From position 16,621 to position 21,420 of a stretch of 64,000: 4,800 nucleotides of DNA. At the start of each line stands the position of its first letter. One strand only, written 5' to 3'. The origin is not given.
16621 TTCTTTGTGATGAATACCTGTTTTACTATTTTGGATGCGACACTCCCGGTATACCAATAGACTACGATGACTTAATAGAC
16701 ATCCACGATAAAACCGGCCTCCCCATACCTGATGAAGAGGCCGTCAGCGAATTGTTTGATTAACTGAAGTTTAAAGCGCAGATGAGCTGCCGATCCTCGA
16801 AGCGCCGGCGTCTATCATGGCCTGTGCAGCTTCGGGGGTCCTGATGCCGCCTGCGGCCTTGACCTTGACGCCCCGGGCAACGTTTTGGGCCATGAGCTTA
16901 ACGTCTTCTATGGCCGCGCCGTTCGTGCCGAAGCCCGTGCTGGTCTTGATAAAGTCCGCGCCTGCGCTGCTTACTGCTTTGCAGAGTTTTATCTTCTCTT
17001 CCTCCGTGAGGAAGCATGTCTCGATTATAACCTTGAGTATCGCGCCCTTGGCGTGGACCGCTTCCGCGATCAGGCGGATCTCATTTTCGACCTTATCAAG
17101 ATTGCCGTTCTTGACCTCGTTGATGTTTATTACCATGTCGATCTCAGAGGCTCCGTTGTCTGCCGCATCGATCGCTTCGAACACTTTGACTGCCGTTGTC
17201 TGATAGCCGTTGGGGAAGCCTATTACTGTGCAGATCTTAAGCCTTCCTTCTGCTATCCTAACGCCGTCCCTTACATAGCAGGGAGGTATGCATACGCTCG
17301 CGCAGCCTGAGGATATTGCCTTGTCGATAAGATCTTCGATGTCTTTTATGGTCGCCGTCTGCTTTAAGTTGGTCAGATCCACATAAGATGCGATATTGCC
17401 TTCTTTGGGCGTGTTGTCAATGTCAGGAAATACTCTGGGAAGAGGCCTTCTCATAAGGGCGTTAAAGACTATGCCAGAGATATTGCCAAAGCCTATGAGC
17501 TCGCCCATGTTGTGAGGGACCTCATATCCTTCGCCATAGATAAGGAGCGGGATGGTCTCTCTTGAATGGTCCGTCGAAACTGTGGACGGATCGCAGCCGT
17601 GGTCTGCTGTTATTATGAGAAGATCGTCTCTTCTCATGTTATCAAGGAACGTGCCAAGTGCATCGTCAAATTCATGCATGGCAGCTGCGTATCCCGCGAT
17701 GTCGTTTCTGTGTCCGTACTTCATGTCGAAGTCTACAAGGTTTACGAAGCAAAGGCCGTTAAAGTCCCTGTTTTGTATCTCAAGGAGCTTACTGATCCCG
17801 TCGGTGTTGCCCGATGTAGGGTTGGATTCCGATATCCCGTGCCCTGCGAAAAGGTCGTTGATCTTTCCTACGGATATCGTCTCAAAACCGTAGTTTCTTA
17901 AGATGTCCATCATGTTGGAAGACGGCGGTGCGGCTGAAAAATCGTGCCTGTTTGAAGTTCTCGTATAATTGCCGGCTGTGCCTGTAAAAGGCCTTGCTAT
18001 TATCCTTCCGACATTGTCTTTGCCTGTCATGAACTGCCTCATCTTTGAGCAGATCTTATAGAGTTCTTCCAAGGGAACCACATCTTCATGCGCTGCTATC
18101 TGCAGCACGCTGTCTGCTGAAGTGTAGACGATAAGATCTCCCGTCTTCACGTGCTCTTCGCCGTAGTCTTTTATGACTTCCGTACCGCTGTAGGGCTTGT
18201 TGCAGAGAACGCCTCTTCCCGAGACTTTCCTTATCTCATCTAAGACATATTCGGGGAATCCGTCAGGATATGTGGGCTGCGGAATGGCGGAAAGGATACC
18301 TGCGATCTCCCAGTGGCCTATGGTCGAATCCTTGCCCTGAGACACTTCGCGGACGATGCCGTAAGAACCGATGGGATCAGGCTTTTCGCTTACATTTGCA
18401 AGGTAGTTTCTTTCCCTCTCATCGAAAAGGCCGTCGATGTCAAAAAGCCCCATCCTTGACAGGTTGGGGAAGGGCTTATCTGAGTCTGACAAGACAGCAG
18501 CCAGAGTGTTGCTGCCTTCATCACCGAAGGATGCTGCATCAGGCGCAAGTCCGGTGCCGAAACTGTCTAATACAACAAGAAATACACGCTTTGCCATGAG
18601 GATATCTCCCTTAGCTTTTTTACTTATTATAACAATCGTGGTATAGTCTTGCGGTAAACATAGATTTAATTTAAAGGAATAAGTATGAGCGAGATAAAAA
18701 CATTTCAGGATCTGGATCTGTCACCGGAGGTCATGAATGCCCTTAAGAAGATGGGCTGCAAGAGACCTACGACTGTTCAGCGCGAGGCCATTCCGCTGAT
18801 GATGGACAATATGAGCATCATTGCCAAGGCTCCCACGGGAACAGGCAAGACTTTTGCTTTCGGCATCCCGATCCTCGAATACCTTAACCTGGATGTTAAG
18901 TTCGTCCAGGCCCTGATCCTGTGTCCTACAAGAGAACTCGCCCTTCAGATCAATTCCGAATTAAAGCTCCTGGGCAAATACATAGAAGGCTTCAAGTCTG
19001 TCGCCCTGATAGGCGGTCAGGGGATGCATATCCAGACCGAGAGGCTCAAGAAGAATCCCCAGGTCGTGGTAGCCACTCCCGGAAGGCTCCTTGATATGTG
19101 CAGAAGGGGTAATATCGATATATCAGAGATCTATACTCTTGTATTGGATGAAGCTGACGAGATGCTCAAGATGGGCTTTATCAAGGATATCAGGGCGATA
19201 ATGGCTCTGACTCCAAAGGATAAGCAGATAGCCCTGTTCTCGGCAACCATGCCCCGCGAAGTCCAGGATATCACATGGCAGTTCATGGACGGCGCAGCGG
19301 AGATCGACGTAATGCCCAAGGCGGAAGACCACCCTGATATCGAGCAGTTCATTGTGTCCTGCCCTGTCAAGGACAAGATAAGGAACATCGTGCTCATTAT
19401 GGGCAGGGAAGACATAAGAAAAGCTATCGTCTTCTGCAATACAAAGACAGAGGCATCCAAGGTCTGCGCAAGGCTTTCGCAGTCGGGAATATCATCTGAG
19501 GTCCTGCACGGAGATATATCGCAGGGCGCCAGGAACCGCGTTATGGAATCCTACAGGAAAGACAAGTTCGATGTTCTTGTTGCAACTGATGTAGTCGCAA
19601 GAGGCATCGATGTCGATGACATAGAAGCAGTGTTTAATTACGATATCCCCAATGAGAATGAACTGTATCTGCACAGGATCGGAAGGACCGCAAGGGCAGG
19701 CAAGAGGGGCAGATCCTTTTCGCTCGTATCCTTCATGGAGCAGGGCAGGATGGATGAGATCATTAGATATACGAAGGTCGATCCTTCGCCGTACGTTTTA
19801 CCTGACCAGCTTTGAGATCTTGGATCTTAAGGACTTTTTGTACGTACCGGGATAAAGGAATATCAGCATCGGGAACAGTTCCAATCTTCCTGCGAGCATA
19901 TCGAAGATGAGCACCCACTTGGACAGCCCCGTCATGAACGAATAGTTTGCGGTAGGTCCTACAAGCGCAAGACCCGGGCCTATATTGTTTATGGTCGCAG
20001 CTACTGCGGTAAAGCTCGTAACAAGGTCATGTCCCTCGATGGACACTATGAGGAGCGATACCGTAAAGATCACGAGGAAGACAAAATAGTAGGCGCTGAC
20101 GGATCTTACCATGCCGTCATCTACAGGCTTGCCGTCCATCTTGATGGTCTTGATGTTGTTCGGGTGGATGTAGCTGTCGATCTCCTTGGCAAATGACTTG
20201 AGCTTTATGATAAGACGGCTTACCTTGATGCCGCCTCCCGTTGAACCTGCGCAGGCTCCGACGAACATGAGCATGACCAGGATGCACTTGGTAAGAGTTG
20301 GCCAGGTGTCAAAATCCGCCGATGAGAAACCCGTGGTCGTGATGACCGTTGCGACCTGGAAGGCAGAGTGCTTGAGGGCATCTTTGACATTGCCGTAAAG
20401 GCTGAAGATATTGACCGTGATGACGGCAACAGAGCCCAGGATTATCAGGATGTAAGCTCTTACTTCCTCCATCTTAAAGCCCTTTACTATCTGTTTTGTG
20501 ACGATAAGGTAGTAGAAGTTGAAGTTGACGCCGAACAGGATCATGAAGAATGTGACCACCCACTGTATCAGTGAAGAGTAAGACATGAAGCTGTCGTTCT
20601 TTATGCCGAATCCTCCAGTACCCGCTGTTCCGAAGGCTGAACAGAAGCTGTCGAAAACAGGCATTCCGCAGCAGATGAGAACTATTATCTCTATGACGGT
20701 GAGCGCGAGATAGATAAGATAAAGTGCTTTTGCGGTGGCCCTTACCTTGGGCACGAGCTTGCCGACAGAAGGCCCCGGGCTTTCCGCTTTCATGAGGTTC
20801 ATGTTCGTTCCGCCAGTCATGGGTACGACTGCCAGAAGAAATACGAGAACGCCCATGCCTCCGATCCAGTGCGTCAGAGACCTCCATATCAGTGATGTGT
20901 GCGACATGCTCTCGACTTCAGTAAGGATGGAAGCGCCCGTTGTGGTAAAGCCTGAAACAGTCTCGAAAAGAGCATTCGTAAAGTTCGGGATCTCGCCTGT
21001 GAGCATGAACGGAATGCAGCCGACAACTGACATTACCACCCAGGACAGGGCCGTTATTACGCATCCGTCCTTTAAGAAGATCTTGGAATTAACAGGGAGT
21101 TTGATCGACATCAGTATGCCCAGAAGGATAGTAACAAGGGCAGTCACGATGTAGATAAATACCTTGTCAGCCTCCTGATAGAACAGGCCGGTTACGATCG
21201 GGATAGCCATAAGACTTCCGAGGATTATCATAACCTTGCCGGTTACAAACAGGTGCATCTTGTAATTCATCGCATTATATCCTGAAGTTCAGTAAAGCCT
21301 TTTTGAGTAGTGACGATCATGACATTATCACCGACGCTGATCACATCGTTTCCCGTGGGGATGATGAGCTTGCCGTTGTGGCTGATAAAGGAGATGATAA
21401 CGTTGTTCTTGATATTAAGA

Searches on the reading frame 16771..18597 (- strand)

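Call 66: search_protein_families(library=pfam, proteins=[window:16771-18597:-], max_evalue=0.00001)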
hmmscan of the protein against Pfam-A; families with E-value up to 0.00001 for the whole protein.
window:16771-18597:- (608 aa): 2 families
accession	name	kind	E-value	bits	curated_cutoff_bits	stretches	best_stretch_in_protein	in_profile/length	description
PF01676.23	Metalloenzyme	-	4.8e-34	118.4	24.3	1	3-382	1-249/252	Metalloenzyme superfamily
PF01791.15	DeoC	-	4.8e-15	56.2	23.8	1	405-599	5-212/229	DeoC/LacD family aldolase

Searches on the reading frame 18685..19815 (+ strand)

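Call 66: search_protein_families(library=pfam, proteins=[window:18685-19815:+], max_evalue=0.00001)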
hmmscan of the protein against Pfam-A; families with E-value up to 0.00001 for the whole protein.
window:18685-19815:+ (376 aa): 3 families
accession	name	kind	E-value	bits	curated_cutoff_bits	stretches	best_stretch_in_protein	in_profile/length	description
PF00270.35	DEAD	-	3.4e-46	157.5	26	1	29-196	1-167/167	DEAD/DEAH box helicase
PF00271.37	Helicase_C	-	1.3e-29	103.1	23.5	1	235-339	6-110/110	Helicase conserved C-terminal domain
PF04851.21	ResIII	-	2.5e-06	27.9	22.5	1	35-190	11-163/164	Type III restriction enzyme, res subunit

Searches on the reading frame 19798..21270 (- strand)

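Call 67: search_protein_families(library=pfam, proteins=[window:19798-21270:-], max_evalue=0.00001)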
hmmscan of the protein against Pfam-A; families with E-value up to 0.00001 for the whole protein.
window:19798-21270:- (490 aa): 1 family
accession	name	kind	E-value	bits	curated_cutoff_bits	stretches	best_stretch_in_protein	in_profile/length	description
PF02386.22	TrkH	-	4.1e-63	214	27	1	62-471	28-489/502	Cation transport protein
